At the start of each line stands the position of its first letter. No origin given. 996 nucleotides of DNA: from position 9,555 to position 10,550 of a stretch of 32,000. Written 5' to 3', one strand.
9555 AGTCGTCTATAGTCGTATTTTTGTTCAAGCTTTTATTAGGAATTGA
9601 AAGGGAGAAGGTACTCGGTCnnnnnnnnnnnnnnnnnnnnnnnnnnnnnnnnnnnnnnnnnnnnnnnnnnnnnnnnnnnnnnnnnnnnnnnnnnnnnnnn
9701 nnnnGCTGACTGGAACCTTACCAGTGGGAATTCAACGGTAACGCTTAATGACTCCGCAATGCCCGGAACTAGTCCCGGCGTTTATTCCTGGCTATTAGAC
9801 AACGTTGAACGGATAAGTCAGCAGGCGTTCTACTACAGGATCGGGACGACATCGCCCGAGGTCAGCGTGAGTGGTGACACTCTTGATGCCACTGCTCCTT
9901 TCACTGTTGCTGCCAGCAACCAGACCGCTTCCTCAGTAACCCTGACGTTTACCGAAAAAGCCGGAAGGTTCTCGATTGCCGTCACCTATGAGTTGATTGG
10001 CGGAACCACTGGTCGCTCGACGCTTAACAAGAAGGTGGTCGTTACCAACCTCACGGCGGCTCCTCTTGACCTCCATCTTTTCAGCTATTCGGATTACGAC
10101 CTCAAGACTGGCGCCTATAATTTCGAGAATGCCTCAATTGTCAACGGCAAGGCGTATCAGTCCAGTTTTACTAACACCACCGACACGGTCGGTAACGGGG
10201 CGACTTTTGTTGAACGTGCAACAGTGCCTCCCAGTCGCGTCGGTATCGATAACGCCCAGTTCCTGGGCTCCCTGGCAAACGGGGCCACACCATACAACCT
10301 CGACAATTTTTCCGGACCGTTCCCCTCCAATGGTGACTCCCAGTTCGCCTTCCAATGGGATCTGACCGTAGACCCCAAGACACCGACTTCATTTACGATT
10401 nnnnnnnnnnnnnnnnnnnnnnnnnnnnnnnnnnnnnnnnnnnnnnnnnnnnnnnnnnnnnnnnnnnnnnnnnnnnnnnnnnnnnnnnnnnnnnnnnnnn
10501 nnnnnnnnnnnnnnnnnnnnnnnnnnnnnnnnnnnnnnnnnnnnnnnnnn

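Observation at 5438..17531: Four-gene secreted module: OmcZ-type octaheme cytochrome, dedicated subtilisin, parvulin chaperone and a giant dockerin-tailed repeat protein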

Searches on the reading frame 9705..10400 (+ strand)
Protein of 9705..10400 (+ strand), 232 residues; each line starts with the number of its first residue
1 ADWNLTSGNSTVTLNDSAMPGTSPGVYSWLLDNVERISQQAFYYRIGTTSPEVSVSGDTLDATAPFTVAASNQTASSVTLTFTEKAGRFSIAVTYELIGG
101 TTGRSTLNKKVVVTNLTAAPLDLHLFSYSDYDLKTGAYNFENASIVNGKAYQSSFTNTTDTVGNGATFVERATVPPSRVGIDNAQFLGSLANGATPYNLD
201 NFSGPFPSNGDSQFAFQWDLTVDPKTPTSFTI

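Call 100: search_protein_families(library=ncbifam, alignment_id=A5, max_evalue=0.01)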
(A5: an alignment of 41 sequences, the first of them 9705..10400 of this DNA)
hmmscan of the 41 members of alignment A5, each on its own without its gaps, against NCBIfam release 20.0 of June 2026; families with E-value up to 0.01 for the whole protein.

A. member 1, window:9705-10400:+ (232 aa): 0 families

B. families by the number of members that match (of 41 scanned): 19 families
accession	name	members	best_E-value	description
NF038129.1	PEP_NF038129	24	8.4e-08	NF038129 family PEP-CTERM protein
TIGR02595.1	PEP_CTERM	24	1.5e-06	PEP-CTERM sorting domain-containing protein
NF033554.9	floc_PepA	22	3.1e-11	flocculation-associated PEP-CTERM protein PepA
NF041538.1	PEP_EDSA_1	22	5.7e-10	EDSAP-1 family PEP-CTERM protein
NF038125.1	PEP_CTERM_THxN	22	1.1e-07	THxN family PEP-CTERM protein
NF038120.1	PEP_CTERM_QFxxD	16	3.6e-05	NF038120 family PEP-CTERM protein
NF041927.1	Xrt_dep_XDP1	14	6.7e-05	exosortase-dependent surface protein XDP1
NF038126.1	PEP_CTERM_FxDxF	10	2.4e-06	FxDxF family PEP-CTERM protein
NF038118.1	PEP_CTERM_CCXG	10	1.6e-05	CCXG family PEP-CTERM protein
NF033947.0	PEP-cistern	6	0.0002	cistern family PEP-CTERM protein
NF038124.1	PEP_CTERM_TLD_A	5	0.00012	PEP_CTERM-anchored TLD domain-containing protein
TIGR03370.1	VPLPA-CTERM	4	8.7e-06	VPLPA-CTERM sorting domain-containing protein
TIGR04155.1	cyano_PEP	2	0.0011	PEP-CTERM sorting domain-containing protein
NF038119.1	PEP_CTERM_MHFG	2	0.0022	MHFG family PEP-CTERM protein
NF046080.1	PID_CTERM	1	0.0006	PID-CTERM protein-sorting domain-containing protein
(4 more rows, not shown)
